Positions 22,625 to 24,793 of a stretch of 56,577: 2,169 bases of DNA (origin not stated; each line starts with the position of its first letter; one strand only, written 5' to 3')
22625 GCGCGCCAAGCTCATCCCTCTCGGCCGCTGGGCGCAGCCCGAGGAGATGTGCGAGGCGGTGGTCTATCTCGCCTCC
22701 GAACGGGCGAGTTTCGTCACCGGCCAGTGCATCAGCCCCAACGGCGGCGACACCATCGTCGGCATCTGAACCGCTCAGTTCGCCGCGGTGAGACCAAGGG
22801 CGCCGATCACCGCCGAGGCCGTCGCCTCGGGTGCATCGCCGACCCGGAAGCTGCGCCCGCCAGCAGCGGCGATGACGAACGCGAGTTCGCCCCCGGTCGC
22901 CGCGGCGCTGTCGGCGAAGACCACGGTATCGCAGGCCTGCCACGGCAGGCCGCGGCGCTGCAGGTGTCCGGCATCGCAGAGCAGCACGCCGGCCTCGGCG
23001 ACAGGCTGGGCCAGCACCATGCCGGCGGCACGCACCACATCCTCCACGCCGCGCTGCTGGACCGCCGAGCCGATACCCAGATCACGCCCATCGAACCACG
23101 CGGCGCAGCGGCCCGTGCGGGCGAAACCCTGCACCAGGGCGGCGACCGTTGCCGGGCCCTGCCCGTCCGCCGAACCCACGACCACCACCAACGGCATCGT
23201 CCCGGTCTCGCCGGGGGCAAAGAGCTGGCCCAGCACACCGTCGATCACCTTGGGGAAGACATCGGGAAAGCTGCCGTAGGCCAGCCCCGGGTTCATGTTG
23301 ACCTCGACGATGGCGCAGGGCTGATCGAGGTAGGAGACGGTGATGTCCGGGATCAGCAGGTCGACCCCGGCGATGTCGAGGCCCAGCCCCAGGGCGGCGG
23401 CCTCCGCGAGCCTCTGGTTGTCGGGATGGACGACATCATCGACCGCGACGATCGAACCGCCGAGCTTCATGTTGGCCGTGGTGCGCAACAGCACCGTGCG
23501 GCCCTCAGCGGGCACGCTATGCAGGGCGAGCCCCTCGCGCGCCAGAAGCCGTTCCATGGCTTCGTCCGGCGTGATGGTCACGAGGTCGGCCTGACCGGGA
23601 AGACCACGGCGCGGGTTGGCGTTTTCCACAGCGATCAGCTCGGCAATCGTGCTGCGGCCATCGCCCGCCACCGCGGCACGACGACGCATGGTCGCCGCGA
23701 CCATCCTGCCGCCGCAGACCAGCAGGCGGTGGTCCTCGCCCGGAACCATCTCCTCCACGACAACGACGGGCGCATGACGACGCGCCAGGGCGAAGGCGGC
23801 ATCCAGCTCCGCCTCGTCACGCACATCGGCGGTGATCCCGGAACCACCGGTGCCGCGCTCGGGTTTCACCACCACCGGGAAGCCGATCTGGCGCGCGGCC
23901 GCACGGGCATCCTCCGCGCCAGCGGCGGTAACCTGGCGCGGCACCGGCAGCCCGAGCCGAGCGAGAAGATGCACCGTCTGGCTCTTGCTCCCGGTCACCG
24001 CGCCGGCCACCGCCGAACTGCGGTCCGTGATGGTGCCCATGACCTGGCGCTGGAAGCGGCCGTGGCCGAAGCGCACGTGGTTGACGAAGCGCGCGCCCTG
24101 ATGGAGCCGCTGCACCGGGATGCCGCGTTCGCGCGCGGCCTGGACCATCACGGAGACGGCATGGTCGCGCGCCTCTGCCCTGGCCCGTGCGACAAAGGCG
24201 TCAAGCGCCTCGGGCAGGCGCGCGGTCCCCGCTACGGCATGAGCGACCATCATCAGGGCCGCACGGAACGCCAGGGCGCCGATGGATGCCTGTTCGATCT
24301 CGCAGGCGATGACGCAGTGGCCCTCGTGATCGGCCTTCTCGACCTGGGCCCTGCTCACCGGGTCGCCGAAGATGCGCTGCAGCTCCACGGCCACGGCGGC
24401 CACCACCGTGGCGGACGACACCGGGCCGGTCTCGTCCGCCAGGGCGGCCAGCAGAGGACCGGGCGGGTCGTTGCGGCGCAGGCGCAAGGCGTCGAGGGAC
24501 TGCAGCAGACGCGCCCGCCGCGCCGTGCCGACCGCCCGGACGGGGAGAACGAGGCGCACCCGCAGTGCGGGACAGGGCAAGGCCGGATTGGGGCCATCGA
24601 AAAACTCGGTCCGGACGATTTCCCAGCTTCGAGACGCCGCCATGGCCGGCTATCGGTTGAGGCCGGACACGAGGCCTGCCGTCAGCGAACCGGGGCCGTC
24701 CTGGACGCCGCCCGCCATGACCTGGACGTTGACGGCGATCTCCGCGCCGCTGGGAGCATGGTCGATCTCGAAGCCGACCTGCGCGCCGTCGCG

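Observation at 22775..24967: CphA2-like truncated cyanophycin-synthetase homologue in a non-cyanobacterial catabolic context, with no cyanophycinase nearby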

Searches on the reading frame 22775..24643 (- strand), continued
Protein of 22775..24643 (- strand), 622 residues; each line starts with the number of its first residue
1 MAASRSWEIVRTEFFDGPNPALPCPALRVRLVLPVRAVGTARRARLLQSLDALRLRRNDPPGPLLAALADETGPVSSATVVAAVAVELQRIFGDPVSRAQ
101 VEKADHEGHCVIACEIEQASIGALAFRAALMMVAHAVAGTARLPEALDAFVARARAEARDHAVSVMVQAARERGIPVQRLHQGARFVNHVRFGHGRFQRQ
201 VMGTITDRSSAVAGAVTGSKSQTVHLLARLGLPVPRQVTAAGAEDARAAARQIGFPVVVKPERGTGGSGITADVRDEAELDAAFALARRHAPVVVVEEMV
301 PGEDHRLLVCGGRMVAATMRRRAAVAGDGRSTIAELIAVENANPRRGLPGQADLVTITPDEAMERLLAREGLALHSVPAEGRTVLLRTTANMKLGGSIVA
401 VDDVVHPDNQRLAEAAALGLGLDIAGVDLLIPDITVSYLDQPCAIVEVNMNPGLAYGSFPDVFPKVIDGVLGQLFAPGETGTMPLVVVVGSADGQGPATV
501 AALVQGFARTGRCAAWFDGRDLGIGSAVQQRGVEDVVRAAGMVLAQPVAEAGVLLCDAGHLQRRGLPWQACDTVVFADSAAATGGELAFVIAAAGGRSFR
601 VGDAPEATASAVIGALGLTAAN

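Call 71: find_encoding_contigs(protein=P0136, flank=10000, max_places=3)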
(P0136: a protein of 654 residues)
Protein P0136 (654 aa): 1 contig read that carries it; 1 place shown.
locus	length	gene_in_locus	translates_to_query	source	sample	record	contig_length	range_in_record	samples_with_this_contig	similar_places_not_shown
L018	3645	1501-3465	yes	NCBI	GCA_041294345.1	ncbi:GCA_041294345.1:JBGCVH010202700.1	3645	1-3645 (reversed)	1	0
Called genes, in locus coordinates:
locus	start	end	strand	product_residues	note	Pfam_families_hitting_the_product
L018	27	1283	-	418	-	PF05977:MFS_3 (faint), PF07690:MFS_1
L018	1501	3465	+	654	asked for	PF01071:GARS_A (weak), PF02655:ATP-grasp_3 (weak), PF02786:CPSase_L_D2, PF08443:RimK (weak), PF13549:ATP-grasp_5 (faint), PF02222:ATP-grasp, PF07478:Dala_Dala_lig_C (weak)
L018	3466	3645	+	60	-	?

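Call 83: search_protein_families(library=pfam, proteins=[P0135, P0137, P0283], max_evalue=0.001)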
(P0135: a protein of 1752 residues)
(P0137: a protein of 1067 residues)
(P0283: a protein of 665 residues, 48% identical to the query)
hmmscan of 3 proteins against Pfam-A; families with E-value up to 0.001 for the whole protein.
P0135 (1752 aa): 8 families
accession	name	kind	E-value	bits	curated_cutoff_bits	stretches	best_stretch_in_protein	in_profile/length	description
PF09587.15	PGA_cap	-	1.9e-52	178.8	27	1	1383-1642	1-254/255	Bacterial capsule synthesis protein PGA_cap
PF13549.11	ATP-grasp_5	-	3.1e-13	50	27.6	2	250-312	15-82/221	ATP-grasp domain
PF07478.18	Dala_Dala_lig_C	-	5.2e-12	46.2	24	1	277-339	32-93/204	D-ala D-ala ligase C-terminus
PF02786.22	CPSase_L_D2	-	8.1e-12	45.5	19.8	1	248-330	3-92/211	Carbamoyl-phosphate synthase L chain, ATP binding domain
PF08443.16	RimK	-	1.1e-09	38.6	21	0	929-1032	2-106/188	RimK-like ATP-grasp domain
PF02222.28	ATP-grasp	-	2.4e-09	37.5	27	1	254-328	3-77/179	ATP-grasp domain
PF02655.19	ATP-grasp_3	-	4.3e-06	27.3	23.2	0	282-338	32-80/160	ATP-grasp domain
PF14397.11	ATPgrasp_ST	-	0.0003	20.5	31.4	0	249-305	24-84/278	Sugar-transfer associated ATP-grasp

P0137 (1067 aa): 11 families
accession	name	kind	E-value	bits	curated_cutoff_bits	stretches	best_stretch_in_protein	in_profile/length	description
PF08443.16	RimK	-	1.2e-19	71.1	21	1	225-341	1-116/188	RimK-like ATP-grasp domain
PF02786.22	CPSase_L_D2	-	1.5e-18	67.5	19.8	2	684-834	1-143/211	Carbamoyl-phosphate synthase L chain, ATP binding domain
PF13549.11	ATP-grasp_5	-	5.9e-15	55.7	27.6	2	231-297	15-86/221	ATP-grasp domain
PF07478.18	Dala_Dala_lig_C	-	6.9e-13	49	24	2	713-784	30-100/204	D-ala D-ala ligase C-terminus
PF02222.28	ATP-grasp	-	1.6e-12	47.9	27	1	234-309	2-77/179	ATP-grasp domain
PF02955.21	GSH-S_ATP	-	3.2e-09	36.9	23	1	247-342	16-114/175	Prokaryotic glutathione synthetase, ATP-grasp domain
PF02655.19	ATP-grasp_3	-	3.8e-09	37.3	23.2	1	228-338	4-99/160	ATP-grasp domain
PF14397.11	ATPgrasp_ST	-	3.4e-07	30.2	31.4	0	227-291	21-89/278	Sugar-transfer associated ATP-grasp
PF01071.24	GARS_A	-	2.7e-05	24.5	27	0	228-318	3-99/194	Phosphoribosylglycinamide synthetase, ATP-grasp (A) domain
PF08442.15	ATP-grasp_2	-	4.6e-05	23.6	29.5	0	233-318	9-97/202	ATP-grasp domain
PF13535.11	ATP-grasp_4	-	0.00033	20.7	27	0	261-299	1-38/160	ATP-grasp domain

P0283 (665 aa): 7 families
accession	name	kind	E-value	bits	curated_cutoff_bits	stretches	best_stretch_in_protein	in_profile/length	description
PF08443.16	RimK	-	2.5e-09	37.5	21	1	228-330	3-106/188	RimK-like ATP-grasp domain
PF07478.18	Dala_Dala_lig_C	-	4.1e-08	33.4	24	1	244-320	10-92/204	D-ala D-ala ligase C-terminus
PF02786.22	CPSase_L_D2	-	3.1e-06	27.3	19.8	1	231-358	4-123/211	Carbamoyl-phosphate synthase L chain, ATP binding domain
PF02655.19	ATP-grasp_3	-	1e-05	26.1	23.2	1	227-314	2-74/160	ATP-grasp domain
PF01071.24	GARS_A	-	3.1e-05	24.3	27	1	227-327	1-108/194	Phosphoribosylglycinamide synthetase, ATP-grasp (A) domain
PF02222.28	ATP-grasp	-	5.7e-05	23.3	27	1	235-310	2-77/179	ATP-grasp domain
PF13549.11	ATP-grasp_5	-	0.00051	19.9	27.6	0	228-269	11-52/221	ATP-grasp domain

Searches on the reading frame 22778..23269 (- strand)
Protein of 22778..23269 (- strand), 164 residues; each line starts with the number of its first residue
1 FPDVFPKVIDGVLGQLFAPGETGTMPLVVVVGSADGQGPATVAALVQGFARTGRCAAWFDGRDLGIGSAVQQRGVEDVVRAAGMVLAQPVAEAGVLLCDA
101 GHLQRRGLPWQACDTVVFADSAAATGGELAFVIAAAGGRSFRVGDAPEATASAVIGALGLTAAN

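Call 30: search_solved_structures(query=window:22778-23269:-, max_evalue=10, show_alignments=3)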
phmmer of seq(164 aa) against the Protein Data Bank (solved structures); distinct sequences matched with E-value up to 10: 8.
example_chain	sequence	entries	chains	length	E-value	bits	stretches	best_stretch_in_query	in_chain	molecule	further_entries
7txv_A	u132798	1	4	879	3.1e-07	33.5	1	9-123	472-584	Cyanophycin synthase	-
7lg5_A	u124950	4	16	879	3.1e-07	33.5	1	9-123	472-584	Cyanophycin synthase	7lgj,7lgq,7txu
7wac_A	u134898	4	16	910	0.0002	24.3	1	8-119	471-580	Cyanophycin synthase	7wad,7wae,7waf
3io0_A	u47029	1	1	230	0.036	17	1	64-153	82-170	EtuB protein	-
4w78_B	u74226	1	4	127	0.18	14.7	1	105-145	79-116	Hydratase ChsH2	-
4wnb_B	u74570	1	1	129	0.19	14.6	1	104-146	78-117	Hydratase ChsH1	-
7zer_A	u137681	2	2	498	1.7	11.6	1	10-66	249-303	Cyanohydrin beta-glucosyltransferase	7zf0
7lgm_A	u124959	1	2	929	2.7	10.9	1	12-116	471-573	Cyanophycin synthase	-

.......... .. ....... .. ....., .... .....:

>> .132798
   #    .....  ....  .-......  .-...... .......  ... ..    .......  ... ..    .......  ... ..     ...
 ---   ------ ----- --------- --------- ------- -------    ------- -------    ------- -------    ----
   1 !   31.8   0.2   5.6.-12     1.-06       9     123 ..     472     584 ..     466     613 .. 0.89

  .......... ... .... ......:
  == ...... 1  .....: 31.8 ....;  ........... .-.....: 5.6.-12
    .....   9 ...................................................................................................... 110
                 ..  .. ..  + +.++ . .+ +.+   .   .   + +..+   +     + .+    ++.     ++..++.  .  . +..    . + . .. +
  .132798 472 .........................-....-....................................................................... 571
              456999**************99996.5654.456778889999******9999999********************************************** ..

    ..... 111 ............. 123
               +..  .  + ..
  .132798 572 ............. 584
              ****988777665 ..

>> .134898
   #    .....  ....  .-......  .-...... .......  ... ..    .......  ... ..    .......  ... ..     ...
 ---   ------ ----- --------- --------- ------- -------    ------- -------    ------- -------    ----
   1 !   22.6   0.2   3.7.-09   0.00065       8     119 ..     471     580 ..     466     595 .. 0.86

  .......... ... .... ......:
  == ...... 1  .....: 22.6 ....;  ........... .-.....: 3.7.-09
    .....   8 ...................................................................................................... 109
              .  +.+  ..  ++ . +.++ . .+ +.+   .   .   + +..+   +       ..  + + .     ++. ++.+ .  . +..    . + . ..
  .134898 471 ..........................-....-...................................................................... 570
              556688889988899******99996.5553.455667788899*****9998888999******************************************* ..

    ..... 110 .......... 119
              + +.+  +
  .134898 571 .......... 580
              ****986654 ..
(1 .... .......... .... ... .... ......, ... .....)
